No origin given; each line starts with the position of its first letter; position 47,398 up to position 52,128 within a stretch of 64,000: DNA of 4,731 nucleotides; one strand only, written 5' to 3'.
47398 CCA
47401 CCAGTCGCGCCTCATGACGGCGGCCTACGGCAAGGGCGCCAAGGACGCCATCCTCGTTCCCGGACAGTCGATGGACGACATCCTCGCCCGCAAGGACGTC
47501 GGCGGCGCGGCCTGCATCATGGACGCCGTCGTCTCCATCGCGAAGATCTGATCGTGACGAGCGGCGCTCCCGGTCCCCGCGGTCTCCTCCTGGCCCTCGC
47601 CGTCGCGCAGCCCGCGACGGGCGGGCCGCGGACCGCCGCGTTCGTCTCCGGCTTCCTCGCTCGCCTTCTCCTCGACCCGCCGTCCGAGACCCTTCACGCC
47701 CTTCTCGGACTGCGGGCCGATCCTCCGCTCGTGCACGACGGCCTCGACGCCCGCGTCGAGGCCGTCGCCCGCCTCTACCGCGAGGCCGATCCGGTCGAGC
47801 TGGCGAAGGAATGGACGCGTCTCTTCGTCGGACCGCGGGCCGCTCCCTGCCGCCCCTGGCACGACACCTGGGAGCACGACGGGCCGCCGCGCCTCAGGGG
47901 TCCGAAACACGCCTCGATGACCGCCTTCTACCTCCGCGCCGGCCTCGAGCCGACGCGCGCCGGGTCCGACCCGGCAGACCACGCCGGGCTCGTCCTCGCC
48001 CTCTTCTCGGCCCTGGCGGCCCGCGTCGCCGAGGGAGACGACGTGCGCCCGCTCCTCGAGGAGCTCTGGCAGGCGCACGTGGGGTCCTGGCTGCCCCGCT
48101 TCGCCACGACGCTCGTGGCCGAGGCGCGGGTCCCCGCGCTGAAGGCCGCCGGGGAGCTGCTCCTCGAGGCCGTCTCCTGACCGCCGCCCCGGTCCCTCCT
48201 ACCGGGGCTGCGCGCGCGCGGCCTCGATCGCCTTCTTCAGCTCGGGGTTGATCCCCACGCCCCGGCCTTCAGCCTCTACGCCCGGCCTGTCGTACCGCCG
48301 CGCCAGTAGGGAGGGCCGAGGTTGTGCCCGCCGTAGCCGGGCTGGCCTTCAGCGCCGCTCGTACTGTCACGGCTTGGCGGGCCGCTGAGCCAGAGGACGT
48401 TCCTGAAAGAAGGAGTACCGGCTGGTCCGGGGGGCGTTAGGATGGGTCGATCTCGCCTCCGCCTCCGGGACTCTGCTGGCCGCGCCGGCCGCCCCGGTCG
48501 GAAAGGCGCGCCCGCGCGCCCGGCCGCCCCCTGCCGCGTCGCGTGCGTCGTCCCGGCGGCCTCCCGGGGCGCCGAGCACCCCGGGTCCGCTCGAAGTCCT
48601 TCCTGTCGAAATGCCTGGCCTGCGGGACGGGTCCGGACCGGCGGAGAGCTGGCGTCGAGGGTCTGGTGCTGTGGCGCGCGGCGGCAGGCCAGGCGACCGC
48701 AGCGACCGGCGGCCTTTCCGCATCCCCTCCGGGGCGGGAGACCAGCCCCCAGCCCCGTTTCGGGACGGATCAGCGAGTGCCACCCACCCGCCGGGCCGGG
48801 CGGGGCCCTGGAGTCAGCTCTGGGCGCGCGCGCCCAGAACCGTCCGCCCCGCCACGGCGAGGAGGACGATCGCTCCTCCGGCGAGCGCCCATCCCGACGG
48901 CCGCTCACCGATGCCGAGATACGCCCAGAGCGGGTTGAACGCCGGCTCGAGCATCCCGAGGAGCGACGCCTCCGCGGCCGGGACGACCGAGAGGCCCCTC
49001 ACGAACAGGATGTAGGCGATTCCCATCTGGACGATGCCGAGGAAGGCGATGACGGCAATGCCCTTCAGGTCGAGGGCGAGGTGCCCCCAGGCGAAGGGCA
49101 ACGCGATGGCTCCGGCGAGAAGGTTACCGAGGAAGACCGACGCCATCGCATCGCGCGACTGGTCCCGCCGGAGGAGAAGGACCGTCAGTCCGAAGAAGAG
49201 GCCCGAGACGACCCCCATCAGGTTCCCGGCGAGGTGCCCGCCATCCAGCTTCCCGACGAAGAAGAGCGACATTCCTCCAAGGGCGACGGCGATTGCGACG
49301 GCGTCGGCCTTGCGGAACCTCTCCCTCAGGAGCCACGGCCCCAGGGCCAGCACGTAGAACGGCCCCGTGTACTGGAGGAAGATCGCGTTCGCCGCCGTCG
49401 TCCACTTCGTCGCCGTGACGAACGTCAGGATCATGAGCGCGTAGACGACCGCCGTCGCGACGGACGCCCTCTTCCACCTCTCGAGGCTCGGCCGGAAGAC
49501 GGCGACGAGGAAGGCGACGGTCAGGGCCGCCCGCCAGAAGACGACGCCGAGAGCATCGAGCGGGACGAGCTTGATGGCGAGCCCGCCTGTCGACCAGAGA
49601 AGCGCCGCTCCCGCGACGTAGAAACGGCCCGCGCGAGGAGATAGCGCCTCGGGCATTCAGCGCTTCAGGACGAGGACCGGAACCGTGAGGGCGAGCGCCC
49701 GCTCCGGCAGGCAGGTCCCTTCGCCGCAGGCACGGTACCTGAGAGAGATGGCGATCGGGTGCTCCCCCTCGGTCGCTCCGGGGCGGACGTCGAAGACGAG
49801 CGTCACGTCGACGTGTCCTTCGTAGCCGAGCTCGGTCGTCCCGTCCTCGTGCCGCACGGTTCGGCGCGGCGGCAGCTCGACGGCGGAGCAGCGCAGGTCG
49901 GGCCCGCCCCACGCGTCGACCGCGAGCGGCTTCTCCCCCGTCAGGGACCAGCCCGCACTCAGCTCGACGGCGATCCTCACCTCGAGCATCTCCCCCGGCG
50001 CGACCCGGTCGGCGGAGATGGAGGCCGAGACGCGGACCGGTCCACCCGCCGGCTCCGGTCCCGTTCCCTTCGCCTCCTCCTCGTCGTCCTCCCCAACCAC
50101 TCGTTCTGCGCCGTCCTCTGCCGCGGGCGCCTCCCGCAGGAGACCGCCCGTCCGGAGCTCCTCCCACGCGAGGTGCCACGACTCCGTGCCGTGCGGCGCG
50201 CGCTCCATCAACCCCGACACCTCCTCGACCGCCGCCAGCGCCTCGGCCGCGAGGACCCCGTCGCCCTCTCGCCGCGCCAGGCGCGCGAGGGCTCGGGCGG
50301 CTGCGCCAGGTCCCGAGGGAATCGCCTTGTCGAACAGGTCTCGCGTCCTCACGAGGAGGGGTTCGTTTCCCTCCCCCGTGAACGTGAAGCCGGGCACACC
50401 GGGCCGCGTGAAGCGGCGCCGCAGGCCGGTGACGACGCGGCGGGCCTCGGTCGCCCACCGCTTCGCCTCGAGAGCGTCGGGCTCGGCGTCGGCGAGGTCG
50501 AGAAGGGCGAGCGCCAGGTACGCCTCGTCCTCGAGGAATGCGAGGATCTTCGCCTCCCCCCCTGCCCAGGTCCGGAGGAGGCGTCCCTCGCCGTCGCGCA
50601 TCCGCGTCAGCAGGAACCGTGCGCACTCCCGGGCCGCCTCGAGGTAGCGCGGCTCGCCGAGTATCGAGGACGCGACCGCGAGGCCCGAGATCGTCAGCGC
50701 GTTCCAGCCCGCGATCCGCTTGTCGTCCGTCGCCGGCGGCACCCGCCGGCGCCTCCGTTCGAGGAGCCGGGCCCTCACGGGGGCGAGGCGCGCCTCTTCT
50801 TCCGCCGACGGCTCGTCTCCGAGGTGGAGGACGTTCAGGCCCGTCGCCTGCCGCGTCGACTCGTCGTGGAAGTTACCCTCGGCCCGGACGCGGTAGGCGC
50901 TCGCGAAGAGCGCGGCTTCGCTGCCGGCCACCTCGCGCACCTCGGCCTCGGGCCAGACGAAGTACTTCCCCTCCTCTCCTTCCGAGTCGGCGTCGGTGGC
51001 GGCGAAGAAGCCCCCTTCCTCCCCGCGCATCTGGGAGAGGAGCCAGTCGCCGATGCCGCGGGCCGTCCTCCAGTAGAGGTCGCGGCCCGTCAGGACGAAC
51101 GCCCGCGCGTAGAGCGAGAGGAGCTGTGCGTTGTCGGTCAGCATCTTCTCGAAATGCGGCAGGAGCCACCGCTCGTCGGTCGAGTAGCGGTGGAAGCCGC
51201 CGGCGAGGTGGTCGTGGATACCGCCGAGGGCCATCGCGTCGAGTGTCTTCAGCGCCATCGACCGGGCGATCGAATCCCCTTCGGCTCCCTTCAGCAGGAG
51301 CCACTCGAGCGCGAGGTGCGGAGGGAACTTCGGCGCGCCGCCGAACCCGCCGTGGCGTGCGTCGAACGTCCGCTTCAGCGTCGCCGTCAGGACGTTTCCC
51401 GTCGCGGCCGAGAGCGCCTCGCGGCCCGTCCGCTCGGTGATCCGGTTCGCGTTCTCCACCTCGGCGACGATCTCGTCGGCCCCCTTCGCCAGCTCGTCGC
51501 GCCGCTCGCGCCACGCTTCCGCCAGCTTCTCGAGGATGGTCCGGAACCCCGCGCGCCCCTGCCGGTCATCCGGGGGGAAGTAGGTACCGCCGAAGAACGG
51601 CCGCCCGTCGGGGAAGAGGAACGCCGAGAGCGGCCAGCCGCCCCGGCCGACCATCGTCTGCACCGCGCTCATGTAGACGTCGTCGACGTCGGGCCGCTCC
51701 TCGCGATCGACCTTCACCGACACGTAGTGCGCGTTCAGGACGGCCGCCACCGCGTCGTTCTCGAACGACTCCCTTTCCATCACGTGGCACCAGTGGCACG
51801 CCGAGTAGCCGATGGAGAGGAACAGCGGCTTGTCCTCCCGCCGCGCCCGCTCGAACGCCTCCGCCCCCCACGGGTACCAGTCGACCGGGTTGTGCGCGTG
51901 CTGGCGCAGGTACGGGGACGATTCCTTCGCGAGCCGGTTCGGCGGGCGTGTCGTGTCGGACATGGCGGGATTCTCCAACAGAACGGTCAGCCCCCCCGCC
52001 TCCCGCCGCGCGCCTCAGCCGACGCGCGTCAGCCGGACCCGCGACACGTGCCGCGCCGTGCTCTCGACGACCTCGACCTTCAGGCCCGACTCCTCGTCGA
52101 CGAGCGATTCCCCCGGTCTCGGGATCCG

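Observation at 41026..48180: ArsR-headed operon wiring an MtrA/MtrB-type porin-cytochrome conduit to a molybdopterin oxidoreductase that has no quinol-dehydrogenase subunit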

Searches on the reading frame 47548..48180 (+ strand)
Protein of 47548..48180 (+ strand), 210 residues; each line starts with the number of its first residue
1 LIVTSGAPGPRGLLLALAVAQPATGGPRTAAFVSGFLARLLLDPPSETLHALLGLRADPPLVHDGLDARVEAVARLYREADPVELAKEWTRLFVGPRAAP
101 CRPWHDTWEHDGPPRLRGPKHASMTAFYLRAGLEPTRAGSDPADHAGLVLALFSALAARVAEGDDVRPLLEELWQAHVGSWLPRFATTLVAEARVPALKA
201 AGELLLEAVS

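Call 3: search_protein_families(library=pfam, proteins=[window:47548-48180:+], max_evalue=0.01)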
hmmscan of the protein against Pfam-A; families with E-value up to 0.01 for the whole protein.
window:47548-48180:+ (210 aa): 1 family
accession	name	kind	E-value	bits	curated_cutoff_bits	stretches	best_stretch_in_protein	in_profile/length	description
PF02613.20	Nitrate_red_del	-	3.8e-19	69.5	22.2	1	66-186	8-135/136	Nitrate reductase delta subunit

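Call 5: search_protein_families(library=ncbifam, proteins=[window:47548-48180:+], max_evalue=0.01)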
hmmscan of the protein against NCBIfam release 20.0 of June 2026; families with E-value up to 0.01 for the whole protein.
window:47548-48180:+ (210 aa): 2 families
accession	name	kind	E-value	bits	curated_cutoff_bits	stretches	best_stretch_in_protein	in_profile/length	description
NF008632.0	PRK11621.1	equivalog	3.4e-11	43.2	162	1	71-204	54-180/203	Tat proofreading chaperone DmsD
NF003442.0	PRK04976.1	equivalog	4.8e-09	36.4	132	1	67-207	58-199/211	molecular chaperone TorD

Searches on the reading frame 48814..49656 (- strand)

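Call 81: search_protein_families(library=pfam, proteins=[window:48814-49656:-], max_evalue=0.00001)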
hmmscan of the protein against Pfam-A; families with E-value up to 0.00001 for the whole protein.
window:48814-49656:- (280 aa): 1 family
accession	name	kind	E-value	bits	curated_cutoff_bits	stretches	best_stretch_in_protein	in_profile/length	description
PF00892.27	EamA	-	7.4e-29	101.2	28.2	2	143-269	2-131/135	EamA-like transporter family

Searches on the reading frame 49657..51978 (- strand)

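Call 81: search_protein_families(library=pfam, proteins=[window:49657-51978:-], max_evalue=0.00001)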
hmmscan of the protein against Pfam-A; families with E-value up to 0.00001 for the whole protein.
window:49657-51978:- (773 aa): 2 families
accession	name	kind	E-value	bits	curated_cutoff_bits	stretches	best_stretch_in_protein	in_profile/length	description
PF03190.21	Thioredox_DsbH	-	8.6e-78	260.4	27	1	14-174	2-162/163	Protein of unknown function, DUF255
PF13899.12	Thioredoxin_7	-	5.3e-11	42.9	27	1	33-122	1-82/83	Thioredoxin-like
